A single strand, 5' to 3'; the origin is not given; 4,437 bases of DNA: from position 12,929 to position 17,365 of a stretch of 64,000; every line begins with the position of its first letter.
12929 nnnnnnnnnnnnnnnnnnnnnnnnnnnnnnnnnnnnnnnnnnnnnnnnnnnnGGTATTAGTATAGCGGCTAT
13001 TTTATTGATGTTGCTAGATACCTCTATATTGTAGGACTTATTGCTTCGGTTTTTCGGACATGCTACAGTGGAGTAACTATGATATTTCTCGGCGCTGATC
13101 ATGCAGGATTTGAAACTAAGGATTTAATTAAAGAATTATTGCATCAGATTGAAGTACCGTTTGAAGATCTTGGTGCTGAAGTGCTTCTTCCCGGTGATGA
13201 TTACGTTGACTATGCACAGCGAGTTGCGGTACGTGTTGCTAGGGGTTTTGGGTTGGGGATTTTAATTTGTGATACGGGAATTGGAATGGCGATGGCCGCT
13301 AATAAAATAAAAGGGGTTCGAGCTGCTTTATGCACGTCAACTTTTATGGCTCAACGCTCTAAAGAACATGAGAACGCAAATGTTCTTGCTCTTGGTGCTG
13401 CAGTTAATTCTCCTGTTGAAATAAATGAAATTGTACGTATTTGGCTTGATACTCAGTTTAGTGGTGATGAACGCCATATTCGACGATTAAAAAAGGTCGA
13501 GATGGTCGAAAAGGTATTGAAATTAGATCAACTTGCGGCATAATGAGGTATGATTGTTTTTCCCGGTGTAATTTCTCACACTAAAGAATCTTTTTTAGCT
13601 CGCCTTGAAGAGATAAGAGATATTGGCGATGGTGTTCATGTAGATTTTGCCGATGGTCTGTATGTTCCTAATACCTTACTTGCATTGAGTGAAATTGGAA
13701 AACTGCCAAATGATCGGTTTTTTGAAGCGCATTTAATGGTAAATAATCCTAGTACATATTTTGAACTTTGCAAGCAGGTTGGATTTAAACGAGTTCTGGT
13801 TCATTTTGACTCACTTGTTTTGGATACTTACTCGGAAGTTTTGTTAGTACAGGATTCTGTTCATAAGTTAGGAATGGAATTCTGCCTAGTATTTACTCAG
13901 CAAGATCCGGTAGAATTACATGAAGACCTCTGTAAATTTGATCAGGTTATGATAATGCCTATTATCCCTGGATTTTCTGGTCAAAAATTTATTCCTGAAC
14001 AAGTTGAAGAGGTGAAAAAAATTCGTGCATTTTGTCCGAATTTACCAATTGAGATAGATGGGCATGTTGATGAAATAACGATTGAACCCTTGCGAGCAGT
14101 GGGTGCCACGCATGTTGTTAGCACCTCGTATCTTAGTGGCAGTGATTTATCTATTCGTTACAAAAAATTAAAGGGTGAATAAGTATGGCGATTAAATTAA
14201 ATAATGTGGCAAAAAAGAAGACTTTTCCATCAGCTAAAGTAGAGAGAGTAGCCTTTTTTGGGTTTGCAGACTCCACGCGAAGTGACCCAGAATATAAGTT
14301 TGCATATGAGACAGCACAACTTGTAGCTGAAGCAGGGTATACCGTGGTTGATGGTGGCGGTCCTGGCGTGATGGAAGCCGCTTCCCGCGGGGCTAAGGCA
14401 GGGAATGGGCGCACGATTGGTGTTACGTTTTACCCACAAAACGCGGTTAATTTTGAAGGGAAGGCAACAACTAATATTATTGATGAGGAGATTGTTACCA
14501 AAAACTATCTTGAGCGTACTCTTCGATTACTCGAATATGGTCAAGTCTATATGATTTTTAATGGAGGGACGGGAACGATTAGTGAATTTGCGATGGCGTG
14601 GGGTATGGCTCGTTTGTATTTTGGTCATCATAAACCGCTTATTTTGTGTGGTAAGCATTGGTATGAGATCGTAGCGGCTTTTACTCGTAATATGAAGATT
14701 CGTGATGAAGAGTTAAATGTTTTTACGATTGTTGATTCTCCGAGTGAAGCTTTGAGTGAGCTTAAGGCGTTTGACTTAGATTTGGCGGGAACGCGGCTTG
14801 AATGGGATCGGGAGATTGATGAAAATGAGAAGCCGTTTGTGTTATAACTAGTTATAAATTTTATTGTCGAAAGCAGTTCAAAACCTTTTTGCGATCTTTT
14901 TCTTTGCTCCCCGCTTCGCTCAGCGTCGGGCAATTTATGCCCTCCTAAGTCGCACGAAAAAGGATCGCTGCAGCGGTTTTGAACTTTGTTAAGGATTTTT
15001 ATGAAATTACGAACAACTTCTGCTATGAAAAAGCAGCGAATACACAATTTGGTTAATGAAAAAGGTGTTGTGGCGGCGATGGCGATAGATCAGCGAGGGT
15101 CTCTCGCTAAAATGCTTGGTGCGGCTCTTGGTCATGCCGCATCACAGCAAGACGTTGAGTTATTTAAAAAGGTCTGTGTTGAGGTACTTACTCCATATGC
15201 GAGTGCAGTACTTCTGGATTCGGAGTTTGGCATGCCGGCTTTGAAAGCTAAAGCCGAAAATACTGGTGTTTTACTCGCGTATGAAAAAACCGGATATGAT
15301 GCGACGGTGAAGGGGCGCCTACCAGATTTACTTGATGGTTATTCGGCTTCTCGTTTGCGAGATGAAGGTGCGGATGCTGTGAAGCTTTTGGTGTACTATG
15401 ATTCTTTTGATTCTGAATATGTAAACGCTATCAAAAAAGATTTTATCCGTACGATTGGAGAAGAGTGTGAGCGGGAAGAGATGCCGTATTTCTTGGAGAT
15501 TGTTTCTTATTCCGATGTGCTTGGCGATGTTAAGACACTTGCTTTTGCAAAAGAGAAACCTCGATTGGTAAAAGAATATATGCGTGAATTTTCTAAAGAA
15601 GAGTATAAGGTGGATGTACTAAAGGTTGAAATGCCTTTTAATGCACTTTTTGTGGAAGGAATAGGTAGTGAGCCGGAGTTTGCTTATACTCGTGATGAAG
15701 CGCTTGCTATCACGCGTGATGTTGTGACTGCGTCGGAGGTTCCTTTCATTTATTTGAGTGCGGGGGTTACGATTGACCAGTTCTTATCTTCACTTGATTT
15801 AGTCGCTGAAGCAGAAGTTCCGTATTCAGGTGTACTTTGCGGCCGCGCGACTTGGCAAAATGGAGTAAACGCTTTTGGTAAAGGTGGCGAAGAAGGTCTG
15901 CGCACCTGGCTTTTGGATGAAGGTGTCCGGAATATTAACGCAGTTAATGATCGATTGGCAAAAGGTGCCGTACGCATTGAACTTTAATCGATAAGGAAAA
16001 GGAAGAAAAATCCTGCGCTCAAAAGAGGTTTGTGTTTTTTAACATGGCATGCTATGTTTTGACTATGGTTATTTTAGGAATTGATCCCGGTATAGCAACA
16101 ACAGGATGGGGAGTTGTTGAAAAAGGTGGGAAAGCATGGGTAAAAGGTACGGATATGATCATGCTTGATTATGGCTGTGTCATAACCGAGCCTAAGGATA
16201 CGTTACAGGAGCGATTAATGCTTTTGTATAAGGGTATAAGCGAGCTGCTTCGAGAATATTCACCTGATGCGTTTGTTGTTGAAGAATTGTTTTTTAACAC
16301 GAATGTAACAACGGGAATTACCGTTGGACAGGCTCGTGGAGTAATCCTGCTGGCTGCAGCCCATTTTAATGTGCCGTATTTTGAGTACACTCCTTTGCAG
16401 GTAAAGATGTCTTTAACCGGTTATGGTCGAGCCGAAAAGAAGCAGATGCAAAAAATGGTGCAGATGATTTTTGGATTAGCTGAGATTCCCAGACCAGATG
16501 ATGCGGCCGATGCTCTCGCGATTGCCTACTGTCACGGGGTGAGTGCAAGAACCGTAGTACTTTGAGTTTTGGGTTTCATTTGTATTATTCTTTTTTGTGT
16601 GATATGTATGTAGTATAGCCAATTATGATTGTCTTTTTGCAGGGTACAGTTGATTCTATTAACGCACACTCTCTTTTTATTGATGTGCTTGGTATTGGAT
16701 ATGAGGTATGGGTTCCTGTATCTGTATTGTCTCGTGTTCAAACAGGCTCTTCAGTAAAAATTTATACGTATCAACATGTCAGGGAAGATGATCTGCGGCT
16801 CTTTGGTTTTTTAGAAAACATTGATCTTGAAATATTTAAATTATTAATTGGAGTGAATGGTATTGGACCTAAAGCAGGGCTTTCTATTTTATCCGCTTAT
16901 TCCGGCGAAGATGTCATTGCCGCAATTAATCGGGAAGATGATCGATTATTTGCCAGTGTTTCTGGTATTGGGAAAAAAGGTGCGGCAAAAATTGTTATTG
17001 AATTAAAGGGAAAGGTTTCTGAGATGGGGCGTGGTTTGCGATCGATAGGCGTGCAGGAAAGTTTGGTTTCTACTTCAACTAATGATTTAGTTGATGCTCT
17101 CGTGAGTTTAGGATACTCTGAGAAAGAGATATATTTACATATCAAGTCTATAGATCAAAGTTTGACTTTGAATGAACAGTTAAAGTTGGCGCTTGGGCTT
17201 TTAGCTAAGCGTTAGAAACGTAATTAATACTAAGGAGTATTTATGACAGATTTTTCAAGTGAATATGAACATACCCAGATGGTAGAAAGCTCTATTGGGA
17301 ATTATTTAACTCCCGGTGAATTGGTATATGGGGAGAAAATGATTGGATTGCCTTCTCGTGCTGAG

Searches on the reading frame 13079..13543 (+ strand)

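Call 14: search_protein_families(library=ncbifam, proteins=[window:13079-13543:+], max_evalue=0.00001)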
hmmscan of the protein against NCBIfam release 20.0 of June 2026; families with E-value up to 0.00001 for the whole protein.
window:13079-13543:+ (154 aa): 11 families
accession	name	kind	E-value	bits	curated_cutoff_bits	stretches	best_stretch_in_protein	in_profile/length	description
NF004051.0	PRK05571.1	subfamily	1.1e-46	158.3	135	1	2-144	4-146/149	ribose-5-phosphate isomerase B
TIGR00689.1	rpiB_lacA_lacB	subfamily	3.7e-45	153.4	88.3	1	2-145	1-144/145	RpiB/LacA/LacB family sugar-phosphate isomerase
TIGR01120.1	rpiB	equivalog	4.2e-37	127.3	138.65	1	2-143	2-142/143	ribose 5-phosphate isomerase B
TIGR02133.1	RPI_actino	equivalog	1.4e-36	125.6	168.2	1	2-142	3-144/148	ribose-5-phosphate isomerase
NF051858.1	EryPhIsonDerIRhiz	equivalog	4.7e-24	85.2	240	1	2-144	3-147/150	D-erythrulose-4-phosphate isomerase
NF006381.0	PRK08622.1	equivalog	1.6e-21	76.9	234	1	2-145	3-146/171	galactose-6-phosphate isomerase subunit LacB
NF006380.0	PRK08621.1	equivalog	1.5e-19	70.8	164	1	2-146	3-141/142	galactose-6-phosphate isomerase subunit LacA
TIGR01119.1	lacB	equivalog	3.3e-16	59.4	312.55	1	2-145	3-146/171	galactose-6-phosphate isomerase subunit LacB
NF009257.0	PRK12613.1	equivalog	5.9e-14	52.4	243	1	2-145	3-139/141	galactose-6-phosphate isomerase subunit LacA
NF009258.0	PRK12615.1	equivalog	1.5e-12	47.8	325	1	5-145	6-146/171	galactose-6-phosphate isomerase subunit LacB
TIGR01118.1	lacA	equivalog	2.5e-12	47.1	181.1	1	2-144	3-139/141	galactose-6-phosphate isomerase subunit LacA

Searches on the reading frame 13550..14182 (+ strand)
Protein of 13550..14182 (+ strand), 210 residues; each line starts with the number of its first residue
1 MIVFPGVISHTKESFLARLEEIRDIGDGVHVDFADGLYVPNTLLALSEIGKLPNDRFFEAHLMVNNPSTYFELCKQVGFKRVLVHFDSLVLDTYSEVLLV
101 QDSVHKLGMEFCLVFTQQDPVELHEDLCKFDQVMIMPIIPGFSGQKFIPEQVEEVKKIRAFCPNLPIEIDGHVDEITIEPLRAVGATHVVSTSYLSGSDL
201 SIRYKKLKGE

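Call 38: search_protein_families(library=pfam, proteins=[window:13550-14182:+], max_evalue=0.001)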
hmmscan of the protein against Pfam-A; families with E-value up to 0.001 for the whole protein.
window:13550-14182:+ (210 aa): 1 family
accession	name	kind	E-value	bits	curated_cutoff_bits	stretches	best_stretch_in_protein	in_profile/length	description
PF00834.25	Ribul_P_3_epim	-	1.9e-29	102.9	21.1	1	9-195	8-197/198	Ribulose-phosphate 3 epimerase family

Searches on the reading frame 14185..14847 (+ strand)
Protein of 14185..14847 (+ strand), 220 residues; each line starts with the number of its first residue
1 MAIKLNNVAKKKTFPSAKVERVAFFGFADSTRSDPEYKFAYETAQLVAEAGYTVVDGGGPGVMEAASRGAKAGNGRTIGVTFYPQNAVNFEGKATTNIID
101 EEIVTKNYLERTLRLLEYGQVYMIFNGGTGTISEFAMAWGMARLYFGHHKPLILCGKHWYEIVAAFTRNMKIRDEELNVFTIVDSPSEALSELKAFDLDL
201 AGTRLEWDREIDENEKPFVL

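Call 38: search_protein_families(library=pfam, proteins=[window:14185-14847:+], max_evalue=0.001)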
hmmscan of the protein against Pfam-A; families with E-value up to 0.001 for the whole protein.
window:14185-14847:+ (220 aa): 2 families
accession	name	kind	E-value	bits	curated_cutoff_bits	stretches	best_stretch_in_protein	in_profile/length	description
PF18306.6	LDcluster4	-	1.4e-19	70.6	26.3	1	22-143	4-118/151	SLOG cluster4 family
PF03641.19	Lysine_decarbox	-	6e-13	49.6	27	1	63-192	1-130/131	Possible lysine decarboxylase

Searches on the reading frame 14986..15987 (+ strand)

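Call 38: search_protein_families(library=pfam, proteins=[window:14986-15987:+], max_evalue=0.001)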
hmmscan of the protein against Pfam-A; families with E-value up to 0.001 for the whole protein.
window:14986-15987:+ (333 aa): 1 family
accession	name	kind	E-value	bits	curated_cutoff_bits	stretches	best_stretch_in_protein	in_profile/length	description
PF01791.15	DeoC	-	2.6e-38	132.4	23.8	1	30-291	2-228/229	DeoC/LacD family aldolase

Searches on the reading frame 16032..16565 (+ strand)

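Call 38: search_protein_families(library=pfam, proteins=[window:16032-16565:+], max_evalue=0.001)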
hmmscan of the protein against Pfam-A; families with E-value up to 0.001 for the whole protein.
window:16032-16565:+ (177 aa): 1 family
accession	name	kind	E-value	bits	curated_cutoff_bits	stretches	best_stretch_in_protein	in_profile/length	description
PF02075.23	RuvC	-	1.3e-46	158.7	22.2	1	14-168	1-148/148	Crossover junction endodeoxyribonuclease RuvC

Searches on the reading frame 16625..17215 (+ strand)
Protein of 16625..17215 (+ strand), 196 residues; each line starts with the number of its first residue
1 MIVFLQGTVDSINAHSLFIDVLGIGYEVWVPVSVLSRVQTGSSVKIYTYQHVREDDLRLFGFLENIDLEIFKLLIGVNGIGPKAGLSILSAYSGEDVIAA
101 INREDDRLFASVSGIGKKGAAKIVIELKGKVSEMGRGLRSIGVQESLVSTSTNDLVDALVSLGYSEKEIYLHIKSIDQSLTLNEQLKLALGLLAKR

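Call 38: search_protein_families(library=pfam, proteins=[window:16625-17215:+], max_evalue=0.001)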
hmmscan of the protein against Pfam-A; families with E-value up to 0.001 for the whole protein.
window:16625-17215:+ (196 aa): 3 families
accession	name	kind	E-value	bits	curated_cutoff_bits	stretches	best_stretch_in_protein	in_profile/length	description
PF01330.27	RuvA_N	-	1.2e-20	73.8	23.6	1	1-61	1-61/61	RuvA N terminal domain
PF14520.12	HHH_5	-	2.4e-11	44.4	27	1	71-128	1-56/57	Helix-hairpin-helix domain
PF07499.19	RuvA_C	-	6e-07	30.3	24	1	152-193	3-46/47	RuvA, C-terminal domain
